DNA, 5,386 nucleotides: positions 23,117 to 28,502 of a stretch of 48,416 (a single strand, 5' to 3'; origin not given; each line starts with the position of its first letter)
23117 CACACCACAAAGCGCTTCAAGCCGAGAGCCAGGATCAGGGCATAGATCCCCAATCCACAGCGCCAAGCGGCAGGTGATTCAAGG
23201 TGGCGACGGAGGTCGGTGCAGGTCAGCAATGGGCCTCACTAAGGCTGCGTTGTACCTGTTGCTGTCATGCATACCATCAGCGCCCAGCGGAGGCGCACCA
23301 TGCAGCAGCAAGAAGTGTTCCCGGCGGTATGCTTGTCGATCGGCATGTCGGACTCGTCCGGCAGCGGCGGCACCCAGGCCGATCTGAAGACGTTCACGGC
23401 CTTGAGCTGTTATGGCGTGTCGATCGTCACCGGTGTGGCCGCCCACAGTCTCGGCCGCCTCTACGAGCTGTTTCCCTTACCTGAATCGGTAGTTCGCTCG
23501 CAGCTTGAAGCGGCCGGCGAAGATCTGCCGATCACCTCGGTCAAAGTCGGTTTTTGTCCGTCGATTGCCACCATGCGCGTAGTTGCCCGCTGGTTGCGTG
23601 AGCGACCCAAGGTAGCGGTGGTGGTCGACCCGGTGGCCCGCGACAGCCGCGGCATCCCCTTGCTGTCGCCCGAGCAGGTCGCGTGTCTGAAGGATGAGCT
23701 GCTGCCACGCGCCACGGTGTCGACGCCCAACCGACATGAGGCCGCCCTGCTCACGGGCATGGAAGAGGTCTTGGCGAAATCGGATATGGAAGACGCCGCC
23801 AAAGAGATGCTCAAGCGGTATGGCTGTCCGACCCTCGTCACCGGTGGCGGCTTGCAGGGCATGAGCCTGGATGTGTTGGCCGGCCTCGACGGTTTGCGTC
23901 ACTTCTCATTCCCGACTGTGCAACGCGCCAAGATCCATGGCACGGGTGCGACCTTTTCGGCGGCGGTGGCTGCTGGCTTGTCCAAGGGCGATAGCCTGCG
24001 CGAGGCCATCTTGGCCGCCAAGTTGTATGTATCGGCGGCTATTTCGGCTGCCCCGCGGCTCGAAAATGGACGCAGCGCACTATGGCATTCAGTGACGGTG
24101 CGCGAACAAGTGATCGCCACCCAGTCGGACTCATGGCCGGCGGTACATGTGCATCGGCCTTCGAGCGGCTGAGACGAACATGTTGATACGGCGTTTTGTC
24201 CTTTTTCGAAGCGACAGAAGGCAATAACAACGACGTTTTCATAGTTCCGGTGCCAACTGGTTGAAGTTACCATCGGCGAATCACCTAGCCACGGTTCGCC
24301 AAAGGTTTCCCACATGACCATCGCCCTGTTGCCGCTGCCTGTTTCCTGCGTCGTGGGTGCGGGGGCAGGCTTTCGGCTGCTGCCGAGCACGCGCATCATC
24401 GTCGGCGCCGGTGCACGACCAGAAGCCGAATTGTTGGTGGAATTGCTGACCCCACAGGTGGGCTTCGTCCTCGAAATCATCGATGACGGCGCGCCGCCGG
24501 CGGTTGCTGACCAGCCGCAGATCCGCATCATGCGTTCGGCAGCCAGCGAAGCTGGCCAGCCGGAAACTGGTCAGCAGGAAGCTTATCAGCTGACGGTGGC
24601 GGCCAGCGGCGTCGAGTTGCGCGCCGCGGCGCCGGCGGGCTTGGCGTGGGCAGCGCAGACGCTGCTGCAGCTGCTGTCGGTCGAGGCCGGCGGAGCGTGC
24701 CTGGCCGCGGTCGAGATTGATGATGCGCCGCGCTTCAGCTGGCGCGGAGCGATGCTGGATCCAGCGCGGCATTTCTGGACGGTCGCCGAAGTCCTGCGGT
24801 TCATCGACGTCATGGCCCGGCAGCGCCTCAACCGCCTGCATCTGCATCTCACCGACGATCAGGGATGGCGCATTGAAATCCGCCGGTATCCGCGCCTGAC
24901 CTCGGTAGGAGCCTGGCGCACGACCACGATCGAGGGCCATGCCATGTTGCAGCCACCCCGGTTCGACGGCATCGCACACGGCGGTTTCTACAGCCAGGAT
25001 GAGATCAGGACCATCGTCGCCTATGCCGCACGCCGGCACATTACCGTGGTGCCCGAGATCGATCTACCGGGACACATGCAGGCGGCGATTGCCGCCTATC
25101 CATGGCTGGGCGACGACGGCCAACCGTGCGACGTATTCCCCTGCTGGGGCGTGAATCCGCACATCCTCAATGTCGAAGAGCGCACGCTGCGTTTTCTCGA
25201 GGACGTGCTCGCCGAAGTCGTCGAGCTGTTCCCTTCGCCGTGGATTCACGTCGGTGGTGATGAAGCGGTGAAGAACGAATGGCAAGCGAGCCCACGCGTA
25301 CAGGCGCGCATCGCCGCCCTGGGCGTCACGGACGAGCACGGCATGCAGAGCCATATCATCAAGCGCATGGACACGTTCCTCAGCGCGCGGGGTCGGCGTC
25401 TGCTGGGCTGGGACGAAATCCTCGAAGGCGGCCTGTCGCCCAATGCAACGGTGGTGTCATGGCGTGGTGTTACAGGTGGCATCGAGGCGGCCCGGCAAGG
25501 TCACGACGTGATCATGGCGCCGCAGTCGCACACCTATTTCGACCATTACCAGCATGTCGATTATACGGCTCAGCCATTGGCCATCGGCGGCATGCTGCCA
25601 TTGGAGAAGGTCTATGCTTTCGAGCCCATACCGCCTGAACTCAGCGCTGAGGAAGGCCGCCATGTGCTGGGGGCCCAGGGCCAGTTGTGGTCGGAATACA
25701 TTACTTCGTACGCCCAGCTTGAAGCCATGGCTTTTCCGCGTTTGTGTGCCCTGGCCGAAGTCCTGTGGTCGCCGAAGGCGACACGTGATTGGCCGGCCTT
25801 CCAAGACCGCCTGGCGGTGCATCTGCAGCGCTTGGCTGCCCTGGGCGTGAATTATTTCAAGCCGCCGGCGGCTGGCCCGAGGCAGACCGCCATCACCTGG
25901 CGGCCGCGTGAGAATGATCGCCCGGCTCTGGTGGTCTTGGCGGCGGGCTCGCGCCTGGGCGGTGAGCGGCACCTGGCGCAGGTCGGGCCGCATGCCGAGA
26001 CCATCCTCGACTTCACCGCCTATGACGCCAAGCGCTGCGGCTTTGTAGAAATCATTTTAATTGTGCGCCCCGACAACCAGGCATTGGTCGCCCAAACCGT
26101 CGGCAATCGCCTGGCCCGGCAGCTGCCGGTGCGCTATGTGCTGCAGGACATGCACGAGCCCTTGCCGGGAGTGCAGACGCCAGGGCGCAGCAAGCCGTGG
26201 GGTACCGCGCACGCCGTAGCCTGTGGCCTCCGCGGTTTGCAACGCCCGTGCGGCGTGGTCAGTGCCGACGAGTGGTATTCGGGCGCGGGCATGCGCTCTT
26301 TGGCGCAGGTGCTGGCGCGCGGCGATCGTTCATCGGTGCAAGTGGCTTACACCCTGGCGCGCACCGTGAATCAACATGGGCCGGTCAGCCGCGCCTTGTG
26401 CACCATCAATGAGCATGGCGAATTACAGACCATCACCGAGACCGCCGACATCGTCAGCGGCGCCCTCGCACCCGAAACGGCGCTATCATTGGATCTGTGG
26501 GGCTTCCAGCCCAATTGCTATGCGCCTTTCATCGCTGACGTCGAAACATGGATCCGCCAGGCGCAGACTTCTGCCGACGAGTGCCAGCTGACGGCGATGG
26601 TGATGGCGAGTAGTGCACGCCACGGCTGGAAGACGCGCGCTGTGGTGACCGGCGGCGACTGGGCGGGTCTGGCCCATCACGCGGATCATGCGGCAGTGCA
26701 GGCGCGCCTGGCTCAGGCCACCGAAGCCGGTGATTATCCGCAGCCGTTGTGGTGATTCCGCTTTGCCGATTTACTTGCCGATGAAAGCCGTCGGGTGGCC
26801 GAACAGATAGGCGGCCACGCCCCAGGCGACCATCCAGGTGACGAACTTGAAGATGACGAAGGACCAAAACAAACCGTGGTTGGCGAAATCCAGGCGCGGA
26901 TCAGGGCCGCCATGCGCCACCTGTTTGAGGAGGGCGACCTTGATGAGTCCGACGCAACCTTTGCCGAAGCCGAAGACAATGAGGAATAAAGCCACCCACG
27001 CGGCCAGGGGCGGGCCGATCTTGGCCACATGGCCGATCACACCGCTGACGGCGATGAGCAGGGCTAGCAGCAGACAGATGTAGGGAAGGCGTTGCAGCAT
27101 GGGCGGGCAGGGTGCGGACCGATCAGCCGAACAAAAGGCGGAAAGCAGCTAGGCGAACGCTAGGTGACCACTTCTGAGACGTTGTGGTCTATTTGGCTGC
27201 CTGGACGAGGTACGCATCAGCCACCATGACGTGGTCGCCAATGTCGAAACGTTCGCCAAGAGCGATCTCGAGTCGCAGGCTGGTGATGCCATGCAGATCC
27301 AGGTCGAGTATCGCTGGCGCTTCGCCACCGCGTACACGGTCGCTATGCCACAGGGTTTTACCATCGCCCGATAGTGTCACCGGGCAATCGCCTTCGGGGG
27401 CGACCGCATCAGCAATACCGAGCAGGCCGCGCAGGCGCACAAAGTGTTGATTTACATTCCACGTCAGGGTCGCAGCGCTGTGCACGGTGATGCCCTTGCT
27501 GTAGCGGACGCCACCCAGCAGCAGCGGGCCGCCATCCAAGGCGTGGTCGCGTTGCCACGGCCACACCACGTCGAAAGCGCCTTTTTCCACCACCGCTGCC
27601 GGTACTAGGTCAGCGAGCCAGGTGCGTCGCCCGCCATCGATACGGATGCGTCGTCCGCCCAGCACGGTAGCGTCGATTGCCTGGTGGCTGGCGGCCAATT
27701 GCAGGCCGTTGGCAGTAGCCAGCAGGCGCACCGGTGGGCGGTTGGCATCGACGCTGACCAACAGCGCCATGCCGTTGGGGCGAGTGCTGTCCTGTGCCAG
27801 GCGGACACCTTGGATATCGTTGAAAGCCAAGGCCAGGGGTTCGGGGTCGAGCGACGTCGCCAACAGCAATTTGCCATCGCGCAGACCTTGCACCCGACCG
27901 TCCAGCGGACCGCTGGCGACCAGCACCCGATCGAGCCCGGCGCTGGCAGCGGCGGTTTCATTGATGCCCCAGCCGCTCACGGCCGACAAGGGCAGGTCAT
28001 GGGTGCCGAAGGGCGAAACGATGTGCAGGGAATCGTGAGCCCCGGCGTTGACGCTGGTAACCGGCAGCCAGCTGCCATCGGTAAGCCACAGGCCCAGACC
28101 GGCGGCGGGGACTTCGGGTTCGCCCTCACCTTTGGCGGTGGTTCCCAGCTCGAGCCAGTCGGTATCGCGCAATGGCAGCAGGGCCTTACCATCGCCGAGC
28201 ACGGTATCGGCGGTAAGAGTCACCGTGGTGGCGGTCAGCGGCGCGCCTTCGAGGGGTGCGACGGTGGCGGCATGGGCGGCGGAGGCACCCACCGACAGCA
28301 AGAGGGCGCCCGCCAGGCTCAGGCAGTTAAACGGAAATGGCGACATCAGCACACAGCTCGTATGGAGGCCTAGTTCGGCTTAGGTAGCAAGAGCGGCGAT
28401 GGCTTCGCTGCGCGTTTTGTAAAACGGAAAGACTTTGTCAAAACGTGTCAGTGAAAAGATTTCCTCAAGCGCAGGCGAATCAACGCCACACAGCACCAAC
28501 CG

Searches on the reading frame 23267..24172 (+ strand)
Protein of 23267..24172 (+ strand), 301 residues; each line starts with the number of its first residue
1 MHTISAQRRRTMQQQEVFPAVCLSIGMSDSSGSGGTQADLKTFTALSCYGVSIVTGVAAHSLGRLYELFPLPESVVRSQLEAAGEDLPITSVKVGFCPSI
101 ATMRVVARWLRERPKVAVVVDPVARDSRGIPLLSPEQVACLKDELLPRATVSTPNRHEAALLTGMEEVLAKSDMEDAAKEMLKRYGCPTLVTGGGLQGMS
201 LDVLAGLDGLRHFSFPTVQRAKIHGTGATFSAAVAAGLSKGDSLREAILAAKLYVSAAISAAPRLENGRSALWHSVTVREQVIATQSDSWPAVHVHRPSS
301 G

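Call 79: search_protein_families(library=pfam, proteins=[window:23267-24172:+], max_evalue=0.0001)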
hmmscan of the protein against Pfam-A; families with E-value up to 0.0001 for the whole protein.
window:23267-24172:+ (301 aa): 2 families
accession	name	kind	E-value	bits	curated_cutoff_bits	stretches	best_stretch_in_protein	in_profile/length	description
PF08543.17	Phos_pyr_kin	-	8.9e-63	212.4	27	1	29-269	1-242/246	Phosphomethylpyrimidine kinase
PF00294.29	PfkB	-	5.5e-09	36.2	25.8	1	138-259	173-290/302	pfkB family carbohydrate kinase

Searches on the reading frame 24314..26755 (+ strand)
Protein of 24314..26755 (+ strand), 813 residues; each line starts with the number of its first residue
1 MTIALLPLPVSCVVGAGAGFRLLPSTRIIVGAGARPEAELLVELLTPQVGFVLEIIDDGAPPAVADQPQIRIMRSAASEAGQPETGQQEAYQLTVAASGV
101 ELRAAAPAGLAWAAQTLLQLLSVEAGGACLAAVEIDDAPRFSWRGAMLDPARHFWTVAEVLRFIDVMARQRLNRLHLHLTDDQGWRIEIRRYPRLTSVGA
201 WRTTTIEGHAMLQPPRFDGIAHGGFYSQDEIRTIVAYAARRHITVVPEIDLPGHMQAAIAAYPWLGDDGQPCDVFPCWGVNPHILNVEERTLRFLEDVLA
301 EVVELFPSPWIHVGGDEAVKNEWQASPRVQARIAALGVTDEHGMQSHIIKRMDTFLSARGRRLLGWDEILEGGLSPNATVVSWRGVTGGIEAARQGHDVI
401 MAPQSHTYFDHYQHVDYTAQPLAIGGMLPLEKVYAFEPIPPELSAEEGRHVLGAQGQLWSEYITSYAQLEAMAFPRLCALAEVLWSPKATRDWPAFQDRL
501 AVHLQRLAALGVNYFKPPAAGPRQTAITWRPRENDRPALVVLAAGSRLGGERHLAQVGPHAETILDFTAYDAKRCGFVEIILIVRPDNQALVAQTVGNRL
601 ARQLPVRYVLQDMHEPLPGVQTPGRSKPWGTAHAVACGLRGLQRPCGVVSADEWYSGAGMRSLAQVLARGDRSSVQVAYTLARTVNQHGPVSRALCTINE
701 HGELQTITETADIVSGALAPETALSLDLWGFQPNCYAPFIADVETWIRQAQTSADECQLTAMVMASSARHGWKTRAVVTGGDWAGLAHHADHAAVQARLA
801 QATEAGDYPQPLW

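Call 79: search_protein_families(library=pfam, proteins=[window:24314-26755:+], max_evalue=0.0001)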
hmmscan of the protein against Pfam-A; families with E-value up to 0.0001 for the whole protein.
window:24314-26755:+ (813 aa): 2 families
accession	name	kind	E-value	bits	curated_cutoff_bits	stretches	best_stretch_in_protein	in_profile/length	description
PF00728.28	Glyco_hydro_20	-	2.7e-115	385.9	22.3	1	141-487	1-347/348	Glycosyl hydrolase family 20, catalytic domain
PF02838.20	Glyco_hydro_20b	-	3.5e-16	60.5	26.1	1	3-138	2-124/124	Glycosyl hydrolase family 20, domain 2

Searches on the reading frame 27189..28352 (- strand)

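Call 79: search_protein_families(library=pfam, proteins=[window:27189-28352:-], max_evalue=0.0001)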
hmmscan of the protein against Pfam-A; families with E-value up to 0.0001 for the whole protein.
window:27189-28352:- (387 aa): 1 family
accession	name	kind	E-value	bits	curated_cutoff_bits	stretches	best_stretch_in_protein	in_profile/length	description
PF08305.17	NPCBM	-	6.2e-24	85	23.9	1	244-382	3-136/137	NPCBM/NEW2 domain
